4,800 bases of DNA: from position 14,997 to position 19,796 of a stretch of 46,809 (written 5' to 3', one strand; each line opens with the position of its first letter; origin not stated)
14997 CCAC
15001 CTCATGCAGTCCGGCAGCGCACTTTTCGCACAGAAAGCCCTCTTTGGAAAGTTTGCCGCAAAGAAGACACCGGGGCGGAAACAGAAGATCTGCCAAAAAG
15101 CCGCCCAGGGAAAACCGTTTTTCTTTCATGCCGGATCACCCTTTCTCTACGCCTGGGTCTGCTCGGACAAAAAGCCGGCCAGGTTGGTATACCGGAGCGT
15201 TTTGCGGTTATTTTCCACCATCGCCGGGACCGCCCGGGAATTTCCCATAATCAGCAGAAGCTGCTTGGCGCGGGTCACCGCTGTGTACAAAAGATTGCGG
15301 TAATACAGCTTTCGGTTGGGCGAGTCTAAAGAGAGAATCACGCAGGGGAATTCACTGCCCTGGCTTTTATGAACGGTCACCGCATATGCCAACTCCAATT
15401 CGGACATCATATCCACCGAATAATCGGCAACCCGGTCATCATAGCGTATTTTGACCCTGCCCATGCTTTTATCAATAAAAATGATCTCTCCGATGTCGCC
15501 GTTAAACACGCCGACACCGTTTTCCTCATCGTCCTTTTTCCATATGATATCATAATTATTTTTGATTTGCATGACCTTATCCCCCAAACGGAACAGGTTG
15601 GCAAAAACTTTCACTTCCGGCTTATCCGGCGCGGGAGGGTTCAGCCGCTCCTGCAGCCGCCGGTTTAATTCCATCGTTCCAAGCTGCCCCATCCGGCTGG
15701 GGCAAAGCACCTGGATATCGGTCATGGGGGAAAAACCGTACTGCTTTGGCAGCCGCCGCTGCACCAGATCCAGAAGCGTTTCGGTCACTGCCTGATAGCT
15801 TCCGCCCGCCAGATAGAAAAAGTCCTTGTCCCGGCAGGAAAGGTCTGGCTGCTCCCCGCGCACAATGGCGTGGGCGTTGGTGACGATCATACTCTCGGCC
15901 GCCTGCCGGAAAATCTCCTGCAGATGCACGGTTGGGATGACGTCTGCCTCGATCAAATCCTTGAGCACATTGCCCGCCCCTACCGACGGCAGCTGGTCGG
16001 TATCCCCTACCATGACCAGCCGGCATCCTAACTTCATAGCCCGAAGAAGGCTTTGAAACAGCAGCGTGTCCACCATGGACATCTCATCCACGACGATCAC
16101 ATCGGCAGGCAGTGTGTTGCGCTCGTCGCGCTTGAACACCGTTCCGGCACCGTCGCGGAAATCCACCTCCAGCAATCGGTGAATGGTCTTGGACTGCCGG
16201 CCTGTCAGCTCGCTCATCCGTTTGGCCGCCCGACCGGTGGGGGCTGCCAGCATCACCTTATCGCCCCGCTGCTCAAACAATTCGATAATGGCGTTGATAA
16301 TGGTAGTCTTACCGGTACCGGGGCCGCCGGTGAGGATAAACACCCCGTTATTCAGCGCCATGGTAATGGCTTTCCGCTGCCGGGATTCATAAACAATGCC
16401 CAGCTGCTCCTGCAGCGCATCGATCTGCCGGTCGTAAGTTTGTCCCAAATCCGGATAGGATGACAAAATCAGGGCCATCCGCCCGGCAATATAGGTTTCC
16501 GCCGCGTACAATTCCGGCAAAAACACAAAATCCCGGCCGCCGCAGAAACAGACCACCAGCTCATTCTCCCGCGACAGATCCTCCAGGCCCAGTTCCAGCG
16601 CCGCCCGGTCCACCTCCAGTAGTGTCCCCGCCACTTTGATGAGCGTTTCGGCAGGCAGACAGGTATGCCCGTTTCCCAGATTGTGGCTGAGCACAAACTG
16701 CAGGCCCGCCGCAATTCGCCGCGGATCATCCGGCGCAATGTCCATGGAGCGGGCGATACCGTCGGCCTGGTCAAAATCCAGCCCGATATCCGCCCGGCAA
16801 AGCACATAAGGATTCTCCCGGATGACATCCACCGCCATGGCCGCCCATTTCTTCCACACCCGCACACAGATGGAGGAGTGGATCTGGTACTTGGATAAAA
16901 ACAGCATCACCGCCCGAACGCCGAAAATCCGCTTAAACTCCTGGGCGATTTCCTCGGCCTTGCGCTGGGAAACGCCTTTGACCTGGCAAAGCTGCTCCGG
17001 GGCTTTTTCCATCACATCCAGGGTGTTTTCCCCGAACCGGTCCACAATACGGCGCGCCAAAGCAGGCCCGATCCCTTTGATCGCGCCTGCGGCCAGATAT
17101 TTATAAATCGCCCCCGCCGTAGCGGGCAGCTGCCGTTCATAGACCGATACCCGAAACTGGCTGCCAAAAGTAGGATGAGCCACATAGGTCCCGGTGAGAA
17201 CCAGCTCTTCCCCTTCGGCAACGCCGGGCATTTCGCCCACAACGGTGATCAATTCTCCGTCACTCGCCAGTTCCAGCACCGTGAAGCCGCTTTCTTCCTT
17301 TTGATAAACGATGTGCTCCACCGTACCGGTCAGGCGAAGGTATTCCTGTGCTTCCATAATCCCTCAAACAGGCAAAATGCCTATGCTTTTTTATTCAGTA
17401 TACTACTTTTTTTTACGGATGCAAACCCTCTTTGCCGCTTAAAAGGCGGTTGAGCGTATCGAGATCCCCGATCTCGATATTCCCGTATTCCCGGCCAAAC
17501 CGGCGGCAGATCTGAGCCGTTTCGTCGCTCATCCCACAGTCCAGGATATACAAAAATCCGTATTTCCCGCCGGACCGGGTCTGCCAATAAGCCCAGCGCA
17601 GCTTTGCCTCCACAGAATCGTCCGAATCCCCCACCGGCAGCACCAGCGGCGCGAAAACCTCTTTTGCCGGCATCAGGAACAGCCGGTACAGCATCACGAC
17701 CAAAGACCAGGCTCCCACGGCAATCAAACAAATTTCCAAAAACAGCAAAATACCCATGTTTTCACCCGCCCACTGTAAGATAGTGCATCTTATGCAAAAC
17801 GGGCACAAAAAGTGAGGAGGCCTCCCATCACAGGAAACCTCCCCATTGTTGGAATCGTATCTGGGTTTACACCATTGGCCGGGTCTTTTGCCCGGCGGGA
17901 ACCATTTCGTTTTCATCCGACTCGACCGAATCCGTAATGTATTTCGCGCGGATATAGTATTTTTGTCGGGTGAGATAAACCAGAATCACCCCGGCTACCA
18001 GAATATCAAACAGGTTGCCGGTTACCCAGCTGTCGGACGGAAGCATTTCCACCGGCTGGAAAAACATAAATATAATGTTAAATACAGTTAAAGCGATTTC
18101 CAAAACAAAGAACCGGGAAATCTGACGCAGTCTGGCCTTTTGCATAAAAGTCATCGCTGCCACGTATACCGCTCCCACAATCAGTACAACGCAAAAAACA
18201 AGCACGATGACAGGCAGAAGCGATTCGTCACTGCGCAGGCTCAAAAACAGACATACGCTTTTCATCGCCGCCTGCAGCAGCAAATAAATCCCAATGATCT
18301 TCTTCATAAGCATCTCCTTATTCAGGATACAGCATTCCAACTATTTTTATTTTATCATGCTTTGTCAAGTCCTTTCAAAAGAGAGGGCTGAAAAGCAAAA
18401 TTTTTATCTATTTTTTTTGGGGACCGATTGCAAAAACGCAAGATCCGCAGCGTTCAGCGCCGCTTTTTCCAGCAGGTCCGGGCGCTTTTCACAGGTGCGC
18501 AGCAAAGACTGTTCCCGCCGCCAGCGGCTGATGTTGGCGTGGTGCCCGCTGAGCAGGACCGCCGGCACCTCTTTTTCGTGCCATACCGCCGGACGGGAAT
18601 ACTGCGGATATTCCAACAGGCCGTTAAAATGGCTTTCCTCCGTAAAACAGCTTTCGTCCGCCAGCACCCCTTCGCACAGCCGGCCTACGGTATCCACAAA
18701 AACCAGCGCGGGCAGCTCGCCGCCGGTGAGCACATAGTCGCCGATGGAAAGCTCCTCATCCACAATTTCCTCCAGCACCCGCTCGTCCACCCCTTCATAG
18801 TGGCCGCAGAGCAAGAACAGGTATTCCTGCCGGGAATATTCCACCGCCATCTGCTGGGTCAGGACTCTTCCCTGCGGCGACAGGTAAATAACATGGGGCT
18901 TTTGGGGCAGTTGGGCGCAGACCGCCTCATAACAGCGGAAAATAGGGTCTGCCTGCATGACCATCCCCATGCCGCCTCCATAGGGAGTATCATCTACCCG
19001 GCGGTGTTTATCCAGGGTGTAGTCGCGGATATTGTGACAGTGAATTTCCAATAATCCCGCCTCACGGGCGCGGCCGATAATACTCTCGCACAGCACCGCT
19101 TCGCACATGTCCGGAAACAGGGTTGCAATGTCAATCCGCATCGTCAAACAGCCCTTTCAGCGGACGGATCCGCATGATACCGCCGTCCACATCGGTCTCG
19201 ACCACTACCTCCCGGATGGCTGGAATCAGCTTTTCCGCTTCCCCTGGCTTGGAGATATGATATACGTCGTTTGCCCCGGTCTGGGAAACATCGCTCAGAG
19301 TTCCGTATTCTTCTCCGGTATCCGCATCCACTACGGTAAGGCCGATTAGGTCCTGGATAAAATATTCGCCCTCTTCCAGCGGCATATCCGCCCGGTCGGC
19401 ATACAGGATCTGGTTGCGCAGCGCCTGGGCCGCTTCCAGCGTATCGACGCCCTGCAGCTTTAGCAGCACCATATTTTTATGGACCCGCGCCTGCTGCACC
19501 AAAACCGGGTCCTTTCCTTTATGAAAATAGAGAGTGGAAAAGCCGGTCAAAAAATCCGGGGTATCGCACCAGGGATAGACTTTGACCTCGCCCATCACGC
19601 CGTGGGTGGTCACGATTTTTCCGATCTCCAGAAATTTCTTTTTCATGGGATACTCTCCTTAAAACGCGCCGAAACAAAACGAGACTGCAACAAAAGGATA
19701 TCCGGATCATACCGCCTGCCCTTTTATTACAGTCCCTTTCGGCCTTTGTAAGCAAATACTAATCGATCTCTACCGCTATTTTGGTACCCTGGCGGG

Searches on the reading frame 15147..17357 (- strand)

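Call 38: search_protein_families(library=pfam, proteins=[window:15147-17357:-], max_evalue=0.00001)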
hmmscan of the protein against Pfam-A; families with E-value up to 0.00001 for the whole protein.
window:15147-17357:- (736 aa): 10 families
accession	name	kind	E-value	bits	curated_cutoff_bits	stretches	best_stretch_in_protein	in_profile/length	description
PF13245.12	AAA_19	-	7.4e-45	152.8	25.1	1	327-460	1-133/134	AAA domain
PF13604.12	AAA_30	-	1.1e-44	152.9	27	1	324-504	3-174/191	AAA domain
PF14490.11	HHH_RecD2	-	2.8e-36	123.7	27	1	145-233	3-92/92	ATP-dependent RecD2 DNA helicase HHH domain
PF23139.1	OB_YrrC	-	2.9e-23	82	27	1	8-78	3-76/76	ATP-dependent DNA helicase YrrC, OB-fold domain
PF18335.7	SH3_13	-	4.1e-22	78.2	41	1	564-639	1-65/65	ATP-dependent RecD-like DNA helicase SH3 domain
PF13538.12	UvrD_C_2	-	6.3e-18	64.8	27.4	1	656-703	1-51/52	UvrD-like helicase C-terminal domain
PF01443.25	Viral_helicase1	-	2.1e-12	47.8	21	1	629-704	153-227/228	Viral superfamily 1 RNA helicase core domain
PF13086.12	AAA_11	-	7.4e-11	42.7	27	1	325-387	4-74/257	AAA domain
PF14520.12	HHH_5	-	5.5e-09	36.8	27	1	93-142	7-56/57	Helix-hairpin-helix domain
PF05970.20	PIF1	-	8.1e-08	32.6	25.9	1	332-457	17-153/223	PIF1-like helicase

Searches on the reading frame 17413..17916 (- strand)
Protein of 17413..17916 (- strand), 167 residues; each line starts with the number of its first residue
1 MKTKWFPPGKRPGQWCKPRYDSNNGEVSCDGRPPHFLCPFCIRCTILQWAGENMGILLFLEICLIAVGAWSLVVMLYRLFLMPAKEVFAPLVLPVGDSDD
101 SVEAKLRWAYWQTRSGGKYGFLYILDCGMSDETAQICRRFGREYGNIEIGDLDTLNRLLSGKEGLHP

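Call 39: search_protein_families(library=pfam, proteins=[window:17413-17916:-], max_evalue=0.00001)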
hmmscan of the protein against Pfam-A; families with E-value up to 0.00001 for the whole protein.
window:17413-17916:- (167 aa): 0 families

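Call 48: search_protein_families(library=pfam, proteins=[window:17413-17916:-], max_evalue=1)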
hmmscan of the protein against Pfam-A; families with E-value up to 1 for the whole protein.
window:17413-17916:- (167 aa): 1 family
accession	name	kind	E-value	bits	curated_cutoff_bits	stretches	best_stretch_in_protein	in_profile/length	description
PF20927.3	Htt_C-HEAT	-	0.31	9.1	25.3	1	102-135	676-709/1007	Huntingtin, C-terminal HEAT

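Call 49: search_protein_families(library=ncbifam, proteins=[window:17413-17916:-], max_evalue=0.01)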
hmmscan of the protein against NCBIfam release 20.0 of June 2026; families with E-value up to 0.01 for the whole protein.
window:17413-17916:- (167 aa): 0 families

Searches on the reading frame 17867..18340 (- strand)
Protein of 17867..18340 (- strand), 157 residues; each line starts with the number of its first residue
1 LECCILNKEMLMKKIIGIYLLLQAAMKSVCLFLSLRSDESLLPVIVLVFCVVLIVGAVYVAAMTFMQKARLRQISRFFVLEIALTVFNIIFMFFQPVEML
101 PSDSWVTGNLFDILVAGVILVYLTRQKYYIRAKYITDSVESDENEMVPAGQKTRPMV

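Call 39: search_protein_families(library=pfam, proteins=[window:17867-18340:-], max_evalue=0.00001)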
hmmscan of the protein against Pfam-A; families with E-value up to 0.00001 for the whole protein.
window:17867-18340:- (157 aa): 0 families

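Call 48: search_protein_families(library=pfam, proteins=[window:17867-18340:-], max_evalue=1)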
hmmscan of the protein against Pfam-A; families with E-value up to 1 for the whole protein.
window:17867-18340:- (157 aa): 6 families
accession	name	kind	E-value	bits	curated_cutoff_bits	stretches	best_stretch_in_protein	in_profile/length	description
PF11982.13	DUF3483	-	0.14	12.3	31.5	1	28-112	78-160/215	Domain of unknown function (DUF3483)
PF06570.16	DUF1129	-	0.28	11.2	29.1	1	18-134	88-202/207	Protein of unknown function (DUF1129)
PF06993.17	DUF1304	-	0.52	10.8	26.9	1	10-73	39-98/110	Protein of unknown function (DUF1304)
PF05297.16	Herpes_LMP1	-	0.65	9.6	26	1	18-124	84-182/386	Herpesvirus latent membrane protein 1 (LMP1)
PF00507.24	Oxidored_q4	-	0.87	10.3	23.3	0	64-127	29-88/99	NADH-ubiquinone/plastoquinone oxidoreductase, chain 3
PF01184.24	Gpr1_Fun34_YaaH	-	0.98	9.4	25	0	11-79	112-175/207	GPR1/FUN34/yaaH family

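Call 49: search_protein_families(library=ncbifam, proteins=[window:17867-18340:-], max_evalue=0.01)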
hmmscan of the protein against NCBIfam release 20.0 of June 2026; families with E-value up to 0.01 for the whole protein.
window:17867-18340:- (157 aa): 1 family
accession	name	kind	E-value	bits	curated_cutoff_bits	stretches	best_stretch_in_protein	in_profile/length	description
NF009217.0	PRK12567.1-1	equivalog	0.0082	15.7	268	1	38-129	106-194/238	putative monovalent cation/H+ antiporter subunit B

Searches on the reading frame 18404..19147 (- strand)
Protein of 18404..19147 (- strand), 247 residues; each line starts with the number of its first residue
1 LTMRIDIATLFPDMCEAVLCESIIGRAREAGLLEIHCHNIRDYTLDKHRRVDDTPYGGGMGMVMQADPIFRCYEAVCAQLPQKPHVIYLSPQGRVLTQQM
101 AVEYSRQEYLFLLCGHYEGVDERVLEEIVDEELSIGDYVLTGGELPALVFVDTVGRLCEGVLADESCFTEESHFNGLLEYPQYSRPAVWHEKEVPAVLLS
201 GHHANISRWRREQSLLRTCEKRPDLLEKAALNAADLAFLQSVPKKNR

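Call 39: search_protein_families(library=pfam, proteins=[window:18404-19147:-], max_evalue=0.00001)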
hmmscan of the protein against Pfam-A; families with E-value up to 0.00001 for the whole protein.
window:18404-19147:- (247 aa): 1 family
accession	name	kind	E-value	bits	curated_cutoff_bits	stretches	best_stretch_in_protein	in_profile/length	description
PF01746.26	tRNA_m1G_MT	-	1.3e-59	201.6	27.3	1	25-223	2-195/195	tRNA (Guanine-1)-methyltransferase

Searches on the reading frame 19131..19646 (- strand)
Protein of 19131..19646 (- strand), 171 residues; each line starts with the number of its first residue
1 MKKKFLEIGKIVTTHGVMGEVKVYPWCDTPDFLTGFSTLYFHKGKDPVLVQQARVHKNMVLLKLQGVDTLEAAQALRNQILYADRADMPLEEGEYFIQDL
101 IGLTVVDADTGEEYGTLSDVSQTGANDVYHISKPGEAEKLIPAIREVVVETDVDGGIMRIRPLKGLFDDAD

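Call 39: search_protein_families(library=pfam, proteins=[window:19131-19646:-], max_evalue=0.00001)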
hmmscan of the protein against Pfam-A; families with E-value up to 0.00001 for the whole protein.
window:19131-19646:- (171 aa): 3 families
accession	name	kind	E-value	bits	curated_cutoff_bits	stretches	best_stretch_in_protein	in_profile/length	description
PF01782.24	RimM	-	2e-21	76.5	23.5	1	8-86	2-83/84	RimM N-terminal domain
PF24986.1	PRC_RimM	-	5.3e-10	39.3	27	1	98-160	2-63/69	RimM PRC barrel domain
PF05239.21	PRC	-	7.6e-10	39.1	21.2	1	92-166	1-77/78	PRC-barrel domain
